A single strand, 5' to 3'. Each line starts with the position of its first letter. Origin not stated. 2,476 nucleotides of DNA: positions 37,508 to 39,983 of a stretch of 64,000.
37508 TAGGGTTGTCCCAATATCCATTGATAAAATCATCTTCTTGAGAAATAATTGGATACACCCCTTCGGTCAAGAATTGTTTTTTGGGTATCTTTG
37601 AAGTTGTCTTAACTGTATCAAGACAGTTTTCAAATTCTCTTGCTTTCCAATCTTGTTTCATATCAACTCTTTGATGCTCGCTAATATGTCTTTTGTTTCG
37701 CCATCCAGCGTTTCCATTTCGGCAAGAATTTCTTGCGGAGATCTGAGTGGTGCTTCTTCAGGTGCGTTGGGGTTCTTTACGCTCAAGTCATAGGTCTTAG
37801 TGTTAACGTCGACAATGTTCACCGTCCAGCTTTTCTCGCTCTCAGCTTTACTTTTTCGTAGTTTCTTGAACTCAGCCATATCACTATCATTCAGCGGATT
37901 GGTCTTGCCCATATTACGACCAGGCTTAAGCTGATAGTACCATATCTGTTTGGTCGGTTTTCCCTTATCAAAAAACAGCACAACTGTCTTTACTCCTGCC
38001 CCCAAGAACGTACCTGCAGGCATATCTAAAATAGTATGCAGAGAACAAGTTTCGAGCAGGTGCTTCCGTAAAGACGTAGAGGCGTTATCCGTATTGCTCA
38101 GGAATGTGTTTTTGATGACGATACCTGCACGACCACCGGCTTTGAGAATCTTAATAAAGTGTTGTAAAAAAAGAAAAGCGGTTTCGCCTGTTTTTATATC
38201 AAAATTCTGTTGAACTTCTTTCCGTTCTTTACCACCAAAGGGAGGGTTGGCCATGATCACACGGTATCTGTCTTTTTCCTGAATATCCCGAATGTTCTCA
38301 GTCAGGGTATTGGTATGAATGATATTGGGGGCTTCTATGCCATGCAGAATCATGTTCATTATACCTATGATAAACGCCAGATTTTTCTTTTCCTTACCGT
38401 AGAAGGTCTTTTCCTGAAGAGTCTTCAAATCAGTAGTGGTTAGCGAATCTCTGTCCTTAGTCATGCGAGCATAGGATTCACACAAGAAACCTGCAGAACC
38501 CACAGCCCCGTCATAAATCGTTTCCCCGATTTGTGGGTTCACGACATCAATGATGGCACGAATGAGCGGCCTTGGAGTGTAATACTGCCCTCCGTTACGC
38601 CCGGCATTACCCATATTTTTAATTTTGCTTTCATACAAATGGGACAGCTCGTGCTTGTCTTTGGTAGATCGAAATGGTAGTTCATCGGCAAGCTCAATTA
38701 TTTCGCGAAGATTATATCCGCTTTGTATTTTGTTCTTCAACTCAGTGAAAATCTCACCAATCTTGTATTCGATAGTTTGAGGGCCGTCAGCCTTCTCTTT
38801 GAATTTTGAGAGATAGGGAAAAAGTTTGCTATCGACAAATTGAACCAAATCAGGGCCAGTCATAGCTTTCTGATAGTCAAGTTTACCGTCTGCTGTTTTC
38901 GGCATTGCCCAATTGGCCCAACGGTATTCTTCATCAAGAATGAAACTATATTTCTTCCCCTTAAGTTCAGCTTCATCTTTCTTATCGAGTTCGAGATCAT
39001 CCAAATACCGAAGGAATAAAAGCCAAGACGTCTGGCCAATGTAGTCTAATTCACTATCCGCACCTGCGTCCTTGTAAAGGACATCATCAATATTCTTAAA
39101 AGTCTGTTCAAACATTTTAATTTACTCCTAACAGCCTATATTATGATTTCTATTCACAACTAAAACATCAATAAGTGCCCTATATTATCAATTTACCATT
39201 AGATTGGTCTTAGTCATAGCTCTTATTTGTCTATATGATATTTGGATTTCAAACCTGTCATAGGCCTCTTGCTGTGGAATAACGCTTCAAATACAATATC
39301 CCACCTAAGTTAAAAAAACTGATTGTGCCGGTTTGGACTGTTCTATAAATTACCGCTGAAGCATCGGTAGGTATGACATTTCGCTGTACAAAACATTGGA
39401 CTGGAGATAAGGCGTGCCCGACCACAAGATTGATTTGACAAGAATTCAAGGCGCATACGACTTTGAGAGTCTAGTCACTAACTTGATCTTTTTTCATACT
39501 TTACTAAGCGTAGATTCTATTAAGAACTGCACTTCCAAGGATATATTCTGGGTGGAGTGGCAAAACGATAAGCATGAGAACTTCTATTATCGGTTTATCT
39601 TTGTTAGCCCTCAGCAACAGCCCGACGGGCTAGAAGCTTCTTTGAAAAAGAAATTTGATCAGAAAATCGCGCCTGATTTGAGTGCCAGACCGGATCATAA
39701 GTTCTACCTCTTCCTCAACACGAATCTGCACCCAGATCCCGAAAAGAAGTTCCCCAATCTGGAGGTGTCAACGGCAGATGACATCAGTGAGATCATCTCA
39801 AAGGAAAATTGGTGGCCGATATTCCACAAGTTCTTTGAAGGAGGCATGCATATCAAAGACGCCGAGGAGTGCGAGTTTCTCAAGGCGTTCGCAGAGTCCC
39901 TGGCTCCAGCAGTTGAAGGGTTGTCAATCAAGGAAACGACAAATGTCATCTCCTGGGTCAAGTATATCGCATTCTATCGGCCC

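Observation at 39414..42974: Two-gene module next to the R-M: 917-aa helical-repeat protein coupled to a 268-aa protein with a HEPN-like RNxxxH motif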

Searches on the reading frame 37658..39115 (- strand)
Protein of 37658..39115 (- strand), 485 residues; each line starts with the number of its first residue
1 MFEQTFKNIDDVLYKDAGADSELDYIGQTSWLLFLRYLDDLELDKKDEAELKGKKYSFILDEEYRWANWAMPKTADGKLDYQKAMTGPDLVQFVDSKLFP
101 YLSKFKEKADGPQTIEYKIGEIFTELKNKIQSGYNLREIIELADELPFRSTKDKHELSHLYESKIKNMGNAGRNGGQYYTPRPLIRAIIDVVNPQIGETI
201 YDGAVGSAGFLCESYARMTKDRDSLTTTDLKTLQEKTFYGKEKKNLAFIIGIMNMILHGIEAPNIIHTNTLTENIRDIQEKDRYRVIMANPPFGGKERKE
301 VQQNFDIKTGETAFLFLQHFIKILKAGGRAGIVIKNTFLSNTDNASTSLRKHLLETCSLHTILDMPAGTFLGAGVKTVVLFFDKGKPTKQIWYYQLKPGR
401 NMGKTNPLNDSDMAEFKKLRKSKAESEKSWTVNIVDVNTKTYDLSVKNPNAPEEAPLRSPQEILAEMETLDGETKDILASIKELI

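Call 7: search_protein_families(library=pfam, proteins=[window:37658-39115:-], max_evalue=0.1)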
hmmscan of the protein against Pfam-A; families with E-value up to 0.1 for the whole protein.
window:37658-39115:- (485 aa): 6 families
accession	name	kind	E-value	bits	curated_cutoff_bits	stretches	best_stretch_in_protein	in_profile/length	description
PF02384.22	N6_Mtase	-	7.1e-62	209.9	20.4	1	153-454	2-307/311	N-6 DNA Methylase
PF07669.17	Eco57I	-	4.3e-12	46.9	25.3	1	269-365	57-165/171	Eco57I restriction-modification methylase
PF12161.14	HsdM_N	-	2.7e-09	38.2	24.5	1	21-141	17-133/135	HsdM N-terminal domain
PF20473.4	MmeI_Mtase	-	0.00026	20.7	27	0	264-309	111-161/259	MmeI, DNA-methyltransferase domain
PF10354.15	BMT5-like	-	0.0072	17.1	24.7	1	224-337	25-130/168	rRNA (uridine-N3-)-methyltransferase BTM5-like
PF05175.20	MTS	-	0.061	13.4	23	0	268-334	83-140/170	Methyltransferase small domain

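Call 8: search_protein_families(library=padloc, proteins=[window:37658-39115:-], max_evalue=0.1)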
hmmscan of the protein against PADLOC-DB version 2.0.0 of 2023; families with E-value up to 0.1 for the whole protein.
window:37658-39115:- (485 aa): 54 families (the best 25 are shown)
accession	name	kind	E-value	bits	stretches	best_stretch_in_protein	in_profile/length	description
PDLC03021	MTase_I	-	3.7e-159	528.7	1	1-485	2-489/491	Type I methyltransferase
PDLC03025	MTase_I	-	3e-114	380.7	2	5-433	6-430/569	Type I methyltransferase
PDLC03036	MTase_I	-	5.2e-79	264.3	1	6-409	24-455/635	Type I methyltransferase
PDLC03026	MTase_I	-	1.6e-74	249.8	1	16-427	19-404/487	Type I methyltransferase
PDLC04134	mad2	-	2.2e-42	143.5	1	2-419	141-483/492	mads_2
PDLC03022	MTase_I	-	9.1e-29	98.3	1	131-444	140-468/857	Type I methyltransferase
PDLC03035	MTase_I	-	3.8e-26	89.8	1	153-389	151-392/653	Type I methyltransferase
PDLC03029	MTase_I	-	4e-24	83.1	1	125-390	124-409/661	Type I methyltransferase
PDLC03240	MTase_II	-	1e-23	81.9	1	156-386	163-384/511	Type II methyltransferase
PDLC03031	MTase_I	-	1e-23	81.5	1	158-384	166-403/834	Type I methyltransferase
PDLC03027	MTase_I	-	1.3e-21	74.9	1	144-443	123-430/810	Type I methyltransferase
PDLC03039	MTase_I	-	2.8e-20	70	1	134-388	125-382/708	Type I methyltransferase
PDLC03033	MTase_I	-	4.8e-20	70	1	157-445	182-487/541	Type I methyltransferase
PDLC03019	MTase_I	-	7.5e-20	68.8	1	150-386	143-376/932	Type I methyltransferase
PDLC03018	MTase_I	-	9.4e-20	68.6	3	175-218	306-349/749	Type I methyltransferase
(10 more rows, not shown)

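Call 9: search_protein_families(library=ncbifam, proteins=[window:37658-39115:-], max_evalue=0.1)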
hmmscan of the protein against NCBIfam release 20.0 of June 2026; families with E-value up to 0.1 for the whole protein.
window:37658-39115:- (485 aa): 5 families
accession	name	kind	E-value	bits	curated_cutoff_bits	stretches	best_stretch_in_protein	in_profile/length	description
NF047738.1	antiphage_MADS2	equivalog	9.3e-23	80.4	720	1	106-384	233-566/654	methylation-associated defense system DNA methyltransferase MAD2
TIGR00497.1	hsdM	equivalog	1.7e-16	60.1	242.75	1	169-448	193-484/515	type I restriction-modification system subunit M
NF033452.1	BREX_1_MTaseX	exception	8.1e-08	30.6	500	1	281-394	505-626/1210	BREX-1 system adenine-specific DNA-methyltransferase PglX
TIGR02987.1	met_A_Alw26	exception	4.3e-06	25.7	353.5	1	309-395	171-257/523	Alw26I/Eco31I/Esp3I family type II restriction adenine-specific DNA-methyltransferase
NF033455.1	BREX_6_MTaseX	exception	0.00025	18.7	900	1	278-374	549-647/1319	BREX-6 system adenine-specific DNA-methyltransferase PglX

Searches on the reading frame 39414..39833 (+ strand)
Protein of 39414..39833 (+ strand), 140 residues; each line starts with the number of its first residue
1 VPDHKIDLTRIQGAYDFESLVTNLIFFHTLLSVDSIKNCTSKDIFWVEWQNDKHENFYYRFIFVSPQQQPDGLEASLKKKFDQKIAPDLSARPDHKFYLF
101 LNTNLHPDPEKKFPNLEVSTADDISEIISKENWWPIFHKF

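Call 67: search_protein_families(library=pfam, proteins=[window:39414-39833:+], max_evalue=10)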
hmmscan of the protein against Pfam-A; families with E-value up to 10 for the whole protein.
window:39414-39833:+ (140 aa): 0 families
